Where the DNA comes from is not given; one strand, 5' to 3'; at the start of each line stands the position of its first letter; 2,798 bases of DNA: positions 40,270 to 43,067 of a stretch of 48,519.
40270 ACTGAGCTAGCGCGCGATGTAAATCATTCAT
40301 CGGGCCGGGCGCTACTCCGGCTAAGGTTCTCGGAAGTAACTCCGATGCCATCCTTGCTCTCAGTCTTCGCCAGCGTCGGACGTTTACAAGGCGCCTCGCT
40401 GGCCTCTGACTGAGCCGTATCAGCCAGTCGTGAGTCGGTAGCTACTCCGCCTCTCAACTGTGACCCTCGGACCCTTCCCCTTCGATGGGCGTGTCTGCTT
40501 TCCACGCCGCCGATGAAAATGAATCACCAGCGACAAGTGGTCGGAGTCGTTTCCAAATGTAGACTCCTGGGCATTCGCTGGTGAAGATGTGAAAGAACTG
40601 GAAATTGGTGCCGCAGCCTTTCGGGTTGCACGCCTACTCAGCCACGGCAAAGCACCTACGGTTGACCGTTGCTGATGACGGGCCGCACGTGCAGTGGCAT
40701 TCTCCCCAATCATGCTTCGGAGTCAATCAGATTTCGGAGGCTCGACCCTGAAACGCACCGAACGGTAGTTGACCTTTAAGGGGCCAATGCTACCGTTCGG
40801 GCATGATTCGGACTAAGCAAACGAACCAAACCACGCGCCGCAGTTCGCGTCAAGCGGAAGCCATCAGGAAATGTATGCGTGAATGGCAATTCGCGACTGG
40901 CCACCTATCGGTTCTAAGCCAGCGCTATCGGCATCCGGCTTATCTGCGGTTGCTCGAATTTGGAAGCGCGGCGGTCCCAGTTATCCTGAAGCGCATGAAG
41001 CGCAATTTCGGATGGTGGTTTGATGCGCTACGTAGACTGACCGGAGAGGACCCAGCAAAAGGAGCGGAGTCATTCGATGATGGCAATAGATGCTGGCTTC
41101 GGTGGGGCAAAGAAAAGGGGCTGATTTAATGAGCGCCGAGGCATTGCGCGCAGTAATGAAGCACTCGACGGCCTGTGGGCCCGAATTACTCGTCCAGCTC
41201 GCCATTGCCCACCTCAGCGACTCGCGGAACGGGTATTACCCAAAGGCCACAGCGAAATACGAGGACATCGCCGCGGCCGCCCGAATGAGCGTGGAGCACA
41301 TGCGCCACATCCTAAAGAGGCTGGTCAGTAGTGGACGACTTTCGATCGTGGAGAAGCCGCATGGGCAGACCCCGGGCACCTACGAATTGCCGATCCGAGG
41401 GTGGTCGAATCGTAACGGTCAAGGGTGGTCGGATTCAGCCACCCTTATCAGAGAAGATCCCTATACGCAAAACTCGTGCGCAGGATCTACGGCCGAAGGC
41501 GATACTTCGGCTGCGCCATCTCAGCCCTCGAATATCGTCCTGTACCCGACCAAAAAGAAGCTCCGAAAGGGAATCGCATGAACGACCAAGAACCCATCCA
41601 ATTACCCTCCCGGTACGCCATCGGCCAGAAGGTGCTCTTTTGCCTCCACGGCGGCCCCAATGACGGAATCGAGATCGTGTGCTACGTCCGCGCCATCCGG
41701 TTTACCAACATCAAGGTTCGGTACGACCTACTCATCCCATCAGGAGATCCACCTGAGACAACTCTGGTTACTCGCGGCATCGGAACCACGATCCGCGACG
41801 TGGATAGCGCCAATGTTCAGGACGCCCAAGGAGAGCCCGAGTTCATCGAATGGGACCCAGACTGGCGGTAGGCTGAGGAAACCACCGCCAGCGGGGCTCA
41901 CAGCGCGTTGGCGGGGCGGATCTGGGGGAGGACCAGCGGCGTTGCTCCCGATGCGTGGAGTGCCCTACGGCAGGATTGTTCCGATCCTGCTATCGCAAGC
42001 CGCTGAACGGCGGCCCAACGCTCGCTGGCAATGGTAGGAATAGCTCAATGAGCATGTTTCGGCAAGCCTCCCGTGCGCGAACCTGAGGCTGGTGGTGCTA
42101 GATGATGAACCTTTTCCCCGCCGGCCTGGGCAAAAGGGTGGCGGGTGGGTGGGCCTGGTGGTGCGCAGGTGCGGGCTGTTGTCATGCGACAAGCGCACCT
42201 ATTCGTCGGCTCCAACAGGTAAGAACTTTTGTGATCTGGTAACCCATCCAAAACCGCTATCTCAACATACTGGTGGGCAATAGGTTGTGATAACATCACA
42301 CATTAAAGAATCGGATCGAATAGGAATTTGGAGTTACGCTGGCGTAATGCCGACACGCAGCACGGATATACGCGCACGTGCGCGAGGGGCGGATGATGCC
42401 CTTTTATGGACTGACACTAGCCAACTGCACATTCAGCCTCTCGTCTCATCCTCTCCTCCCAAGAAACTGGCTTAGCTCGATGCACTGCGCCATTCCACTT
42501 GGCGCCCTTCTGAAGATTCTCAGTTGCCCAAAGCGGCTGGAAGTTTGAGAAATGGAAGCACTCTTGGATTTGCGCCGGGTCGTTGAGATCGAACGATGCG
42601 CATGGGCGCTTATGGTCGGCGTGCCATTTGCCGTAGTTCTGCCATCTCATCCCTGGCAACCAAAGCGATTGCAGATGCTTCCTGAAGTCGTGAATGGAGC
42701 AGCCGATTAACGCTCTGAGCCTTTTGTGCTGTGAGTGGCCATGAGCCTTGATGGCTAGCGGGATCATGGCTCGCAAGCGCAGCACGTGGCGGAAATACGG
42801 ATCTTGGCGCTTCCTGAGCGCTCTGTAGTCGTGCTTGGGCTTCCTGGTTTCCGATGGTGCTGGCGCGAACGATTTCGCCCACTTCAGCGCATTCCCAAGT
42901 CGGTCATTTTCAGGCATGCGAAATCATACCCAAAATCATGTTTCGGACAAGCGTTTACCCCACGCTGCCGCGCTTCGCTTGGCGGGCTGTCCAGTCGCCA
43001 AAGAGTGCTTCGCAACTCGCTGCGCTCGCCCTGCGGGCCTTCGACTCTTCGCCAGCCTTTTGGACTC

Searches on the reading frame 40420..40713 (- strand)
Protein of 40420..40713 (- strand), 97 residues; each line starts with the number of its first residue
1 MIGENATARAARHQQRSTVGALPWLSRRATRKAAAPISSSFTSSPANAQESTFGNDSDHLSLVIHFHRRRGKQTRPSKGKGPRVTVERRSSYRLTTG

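Call 74: search_protein_families(library=pfam, proteins=[window:40420-40713:-], max_evalue=0.01)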
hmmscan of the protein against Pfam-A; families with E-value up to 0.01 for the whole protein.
window:40420-40713:- (97 aa): 1 family
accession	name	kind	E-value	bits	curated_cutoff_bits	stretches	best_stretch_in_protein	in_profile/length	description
PF16368.10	CEBP1_N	-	0.0014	18.7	27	1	22-64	160-202/307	Cytoplasmic polyadenylation element-binding protein 1 N-terminus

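Call 108: search_protein_families(library=phrogs, proteins=[window:40420-40713:-], max_evalue=0.001)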
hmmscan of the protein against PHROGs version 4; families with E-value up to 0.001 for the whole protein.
window:40420-40713:- (97 aa): 0 families

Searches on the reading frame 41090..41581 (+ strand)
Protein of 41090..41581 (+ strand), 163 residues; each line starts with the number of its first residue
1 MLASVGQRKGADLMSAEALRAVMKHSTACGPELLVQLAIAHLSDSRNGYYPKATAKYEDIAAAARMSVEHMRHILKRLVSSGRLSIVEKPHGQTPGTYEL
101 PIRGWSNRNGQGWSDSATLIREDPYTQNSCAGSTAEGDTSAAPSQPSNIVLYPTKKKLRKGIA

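Call 74: search_protein_families(library=pfam, proteins=[window:41090-41581:+], max_evalue=0.01)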
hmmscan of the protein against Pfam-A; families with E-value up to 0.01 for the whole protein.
window:41090-41581:+ (163 aa): 0 families

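Call 108: search_protein_families(library=phrogs, proteins=[window:41090-41581:+], max_evalue=0.001)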
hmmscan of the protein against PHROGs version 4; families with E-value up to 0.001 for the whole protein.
window:41090-41581:+ (163 aa): 1 family
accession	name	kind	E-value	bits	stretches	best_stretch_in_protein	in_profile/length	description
phrog_8540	-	DNA, RNA and nucleotide metabolism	0.00019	22.7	1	14-143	1-124/196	replication initiation O-like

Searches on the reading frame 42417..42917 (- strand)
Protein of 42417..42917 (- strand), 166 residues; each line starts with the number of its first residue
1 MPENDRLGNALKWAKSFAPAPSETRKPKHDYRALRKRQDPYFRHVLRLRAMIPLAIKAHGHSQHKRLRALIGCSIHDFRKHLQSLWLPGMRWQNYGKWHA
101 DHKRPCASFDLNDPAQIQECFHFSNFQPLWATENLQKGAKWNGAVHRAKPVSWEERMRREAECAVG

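Call 73: search_protein_families(library=phrogs, proteins=[window:42417-42917:-], max_evalue=0.001)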
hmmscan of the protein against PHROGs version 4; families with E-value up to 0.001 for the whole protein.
window:42417-42917:- (166 aa): 2 families
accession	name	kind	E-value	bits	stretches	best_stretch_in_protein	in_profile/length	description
phrog_1035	-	DNA, RNA and nucleotide metabolism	2.6e-08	35.1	1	35-142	116-215/271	endonuclease VII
phrog_28061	-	unknown function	5e-08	34.3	1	90-140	6-56/62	-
